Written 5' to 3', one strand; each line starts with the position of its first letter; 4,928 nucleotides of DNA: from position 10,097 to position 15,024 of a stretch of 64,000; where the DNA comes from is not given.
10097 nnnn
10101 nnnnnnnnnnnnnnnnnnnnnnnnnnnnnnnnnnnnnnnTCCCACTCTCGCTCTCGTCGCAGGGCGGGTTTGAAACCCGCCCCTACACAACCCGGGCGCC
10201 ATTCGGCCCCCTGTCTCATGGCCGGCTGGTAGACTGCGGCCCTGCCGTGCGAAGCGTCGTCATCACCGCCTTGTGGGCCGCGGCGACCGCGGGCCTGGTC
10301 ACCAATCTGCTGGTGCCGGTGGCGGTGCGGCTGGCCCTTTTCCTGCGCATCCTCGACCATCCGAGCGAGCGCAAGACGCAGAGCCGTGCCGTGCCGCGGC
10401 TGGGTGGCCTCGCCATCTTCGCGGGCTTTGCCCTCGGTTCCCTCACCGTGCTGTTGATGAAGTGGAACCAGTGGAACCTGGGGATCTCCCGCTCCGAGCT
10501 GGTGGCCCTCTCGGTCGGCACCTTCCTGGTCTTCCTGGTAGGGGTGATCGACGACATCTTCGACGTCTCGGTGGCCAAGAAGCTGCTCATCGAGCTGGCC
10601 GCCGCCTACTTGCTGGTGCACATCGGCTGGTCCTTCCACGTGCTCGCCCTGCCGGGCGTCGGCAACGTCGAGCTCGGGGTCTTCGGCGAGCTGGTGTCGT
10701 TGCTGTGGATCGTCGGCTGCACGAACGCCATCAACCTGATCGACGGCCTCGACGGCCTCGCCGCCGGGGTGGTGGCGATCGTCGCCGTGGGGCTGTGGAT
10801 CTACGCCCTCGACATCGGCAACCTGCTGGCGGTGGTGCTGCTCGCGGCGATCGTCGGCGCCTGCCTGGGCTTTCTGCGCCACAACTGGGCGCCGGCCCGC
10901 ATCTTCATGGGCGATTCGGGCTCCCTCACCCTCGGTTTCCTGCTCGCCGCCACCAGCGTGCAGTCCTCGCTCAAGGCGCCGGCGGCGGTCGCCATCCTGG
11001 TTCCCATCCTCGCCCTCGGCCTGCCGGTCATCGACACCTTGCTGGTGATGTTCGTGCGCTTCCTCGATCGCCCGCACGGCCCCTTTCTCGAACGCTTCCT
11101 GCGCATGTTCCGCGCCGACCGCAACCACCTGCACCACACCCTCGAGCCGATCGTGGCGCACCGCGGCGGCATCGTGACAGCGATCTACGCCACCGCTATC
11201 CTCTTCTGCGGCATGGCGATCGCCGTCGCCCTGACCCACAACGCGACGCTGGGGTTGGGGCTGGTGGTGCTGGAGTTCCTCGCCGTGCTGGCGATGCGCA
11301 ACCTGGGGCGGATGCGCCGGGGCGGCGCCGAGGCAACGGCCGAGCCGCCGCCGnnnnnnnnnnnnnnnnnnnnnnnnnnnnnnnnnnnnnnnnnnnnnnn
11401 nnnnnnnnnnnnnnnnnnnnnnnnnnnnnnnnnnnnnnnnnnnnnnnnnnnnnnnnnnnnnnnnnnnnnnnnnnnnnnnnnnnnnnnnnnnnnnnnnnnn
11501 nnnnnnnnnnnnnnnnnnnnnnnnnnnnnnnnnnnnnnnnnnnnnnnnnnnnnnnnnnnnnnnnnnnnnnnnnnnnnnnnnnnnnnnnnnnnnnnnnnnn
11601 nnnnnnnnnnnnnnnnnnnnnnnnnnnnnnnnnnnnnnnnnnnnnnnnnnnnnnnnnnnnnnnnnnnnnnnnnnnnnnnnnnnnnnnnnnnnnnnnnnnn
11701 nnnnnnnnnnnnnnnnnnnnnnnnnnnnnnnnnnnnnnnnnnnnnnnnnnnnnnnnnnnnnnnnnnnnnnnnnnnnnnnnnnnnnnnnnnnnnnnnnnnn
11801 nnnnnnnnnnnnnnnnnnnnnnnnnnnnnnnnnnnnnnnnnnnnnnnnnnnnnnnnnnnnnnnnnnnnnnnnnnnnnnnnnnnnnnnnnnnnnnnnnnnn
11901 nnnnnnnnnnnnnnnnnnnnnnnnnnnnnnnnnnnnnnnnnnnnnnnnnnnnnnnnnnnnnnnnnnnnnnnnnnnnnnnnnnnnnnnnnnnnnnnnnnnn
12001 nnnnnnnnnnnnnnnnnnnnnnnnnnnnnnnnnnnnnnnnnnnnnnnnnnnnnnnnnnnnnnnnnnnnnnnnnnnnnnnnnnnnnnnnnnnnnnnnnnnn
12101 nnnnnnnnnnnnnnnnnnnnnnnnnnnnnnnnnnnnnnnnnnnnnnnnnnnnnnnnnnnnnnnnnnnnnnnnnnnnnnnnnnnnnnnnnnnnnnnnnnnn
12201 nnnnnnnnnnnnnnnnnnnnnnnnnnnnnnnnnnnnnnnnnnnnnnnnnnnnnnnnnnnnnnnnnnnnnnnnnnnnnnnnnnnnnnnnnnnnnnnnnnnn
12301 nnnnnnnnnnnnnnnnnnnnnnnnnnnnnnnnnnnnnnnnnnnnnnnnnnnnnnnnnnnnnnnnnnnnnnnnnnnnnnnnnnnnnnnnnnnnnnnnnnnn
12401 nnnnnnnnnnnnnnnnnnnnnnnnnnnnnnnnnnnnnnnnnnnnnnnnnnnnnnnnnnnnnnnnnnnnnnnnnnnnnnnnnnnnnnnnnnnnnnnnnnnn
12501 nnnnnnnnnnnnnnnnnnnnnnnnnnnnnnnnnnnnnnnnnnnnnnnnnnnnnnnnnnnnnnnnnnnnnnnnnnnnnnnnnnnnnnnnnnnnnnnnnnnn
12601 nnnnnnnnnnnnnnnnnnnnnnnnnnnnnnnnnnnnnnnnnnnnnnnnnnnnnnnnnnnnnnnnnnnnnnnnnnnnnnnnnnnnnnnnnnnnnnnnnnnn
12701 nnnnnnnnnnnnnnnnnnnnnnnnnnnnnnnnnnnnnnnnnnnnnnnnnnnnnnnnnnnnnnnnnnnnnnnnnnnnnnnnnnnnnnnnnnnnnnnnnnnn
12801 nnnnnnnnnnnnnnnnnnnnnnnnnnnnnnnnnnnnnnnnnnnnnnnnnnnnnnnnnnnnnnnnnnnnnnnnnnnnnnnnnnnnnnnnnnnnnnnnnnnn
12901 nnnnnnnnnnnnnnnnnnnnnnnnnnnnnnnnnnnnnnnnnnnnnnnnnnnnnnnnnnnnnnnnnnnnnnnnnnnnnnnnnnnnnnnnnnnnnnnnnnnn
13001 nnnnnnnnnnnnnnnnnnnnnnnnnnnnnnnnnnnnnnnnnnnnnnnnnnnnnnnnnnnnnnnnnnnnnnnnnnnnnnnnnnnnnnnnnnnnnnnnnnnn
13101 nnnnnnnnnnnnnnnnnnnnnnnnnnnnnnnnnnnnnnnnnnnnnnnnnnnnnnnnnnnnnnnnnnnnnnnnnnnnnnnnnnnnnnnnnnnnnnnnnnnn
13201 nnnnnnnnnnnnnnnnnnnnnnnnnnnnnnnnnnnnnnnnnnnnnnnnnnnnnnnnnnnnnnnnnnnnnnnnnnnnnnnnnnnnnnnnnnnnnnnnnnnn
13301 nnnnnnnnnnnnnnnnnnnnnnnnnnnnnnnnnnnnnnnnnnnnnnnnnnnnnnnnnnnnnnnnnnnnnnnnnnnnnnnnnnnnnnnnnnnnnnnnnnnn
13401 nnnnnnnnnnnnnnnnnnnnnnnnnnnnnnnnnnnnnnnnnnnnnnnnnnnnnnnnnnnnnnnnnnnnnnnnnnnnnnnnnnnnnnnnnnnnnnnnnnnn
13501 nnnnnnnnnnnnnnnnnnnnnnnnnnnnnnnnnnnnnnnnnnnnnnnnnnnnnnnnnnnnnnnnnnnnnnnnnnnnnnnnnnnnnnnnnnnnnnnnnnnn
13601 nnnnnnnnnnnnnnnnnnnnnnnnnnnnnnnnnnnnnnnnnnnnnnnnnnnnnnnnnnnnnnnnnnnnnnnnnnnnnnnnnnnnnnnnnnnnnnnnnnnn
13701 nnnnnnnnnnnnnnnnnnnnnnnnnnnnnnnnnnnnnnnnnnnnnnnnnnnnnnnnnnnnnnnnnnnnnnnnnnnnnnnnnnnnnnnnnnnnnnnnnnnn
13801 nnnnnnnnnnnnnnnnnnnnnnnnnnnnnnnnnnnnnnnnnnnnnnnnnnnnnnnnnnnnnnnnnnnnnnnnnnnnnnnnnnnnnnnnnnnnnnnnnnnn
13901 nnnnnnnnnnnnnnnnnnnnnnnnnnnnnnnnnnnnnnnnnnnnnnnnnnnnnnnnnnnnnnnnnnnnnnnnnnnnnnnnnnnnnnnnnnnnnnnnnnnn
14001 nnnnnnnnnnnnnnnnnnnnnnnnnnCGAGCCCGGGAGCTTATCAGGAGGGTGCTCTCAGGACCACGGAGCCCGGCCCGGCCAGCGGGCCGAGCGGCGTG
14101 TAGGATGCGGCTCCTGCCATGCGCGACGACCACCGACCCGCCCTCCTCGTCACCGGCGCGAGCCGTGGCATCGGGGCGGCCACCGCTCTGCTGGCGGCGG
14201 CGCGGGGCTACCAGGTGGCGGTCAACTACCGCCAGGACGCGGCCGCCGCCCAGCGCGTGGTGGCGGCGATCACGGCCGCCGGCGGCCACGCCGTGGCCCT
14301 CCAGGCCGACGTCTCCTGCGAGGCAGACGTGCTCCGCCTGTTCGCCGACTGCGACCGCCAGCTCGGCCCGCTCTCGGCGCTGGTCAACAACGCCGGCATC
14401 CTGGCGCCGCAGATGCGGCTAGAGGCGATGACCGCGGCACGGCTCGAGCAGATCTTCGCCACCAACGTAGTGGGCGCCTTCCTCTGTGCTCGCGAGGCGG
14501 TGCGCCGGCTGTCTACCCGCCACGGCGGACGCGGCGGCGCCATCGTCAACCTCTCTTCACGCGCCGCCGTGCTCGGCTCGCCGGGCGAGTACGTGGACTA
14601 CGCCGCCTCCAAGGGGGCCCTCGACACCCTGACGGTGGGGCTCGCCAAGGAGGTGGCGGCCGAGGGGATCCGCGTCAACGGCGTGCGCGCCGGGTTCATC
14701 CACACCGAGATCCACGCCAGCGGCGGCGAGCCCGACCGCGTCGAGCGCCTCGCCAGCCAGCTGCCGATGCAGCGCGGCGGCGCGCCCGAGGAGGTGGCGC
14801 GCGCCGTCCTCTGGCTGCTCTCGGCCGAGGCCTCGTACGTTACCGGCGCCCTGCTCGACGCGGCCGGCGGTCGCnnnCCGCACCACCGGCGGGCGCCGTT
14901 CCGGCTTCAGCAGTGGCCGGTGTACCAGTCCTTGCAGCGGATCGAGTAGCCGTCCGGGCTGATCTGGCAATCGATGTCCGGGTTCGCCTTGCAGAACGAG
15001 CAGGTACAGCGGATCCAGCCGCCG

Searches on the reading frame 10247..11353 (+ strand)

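Call 15: search_protein_families(library=pfam, proteins=[window:10247-11353:+], max_evalue=0.001)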
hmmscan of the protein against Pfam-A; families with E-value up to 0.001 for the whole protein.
window:10247-11353:+ (369 aa): 1 family
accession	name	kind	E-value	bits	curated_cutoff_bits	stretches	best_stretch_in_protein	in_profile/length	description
PF00953.26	Glycos_transf_4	-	4.8e-38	131.1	27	1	86-240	2-159/160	Glycosyl transferase family 4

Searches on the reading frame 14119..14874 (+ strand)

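Call 16: search_protein_families(library=pfam, proteins=[window:14119-14874:+], max_evalue=0.001)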
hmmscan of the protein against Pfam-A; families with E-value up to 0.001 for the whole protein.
window:14119-14874:+ (252 aa): 3 families
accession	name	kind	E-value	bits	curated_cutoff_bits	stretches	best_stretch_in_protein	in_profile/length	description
PF13561.12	adh_short_C2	-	5e-52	177.3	27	1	13-251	1-234/236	Enoyl-(Acyl carrier protein) reductase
PF00106.31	adh_short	-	1.7e-44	152.1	26.6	1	9-201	3-189/195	short chain dehydrogenase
PF08659.16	KR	-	1.4e-13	51.6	22.6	1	9-172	3-160/180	KR domain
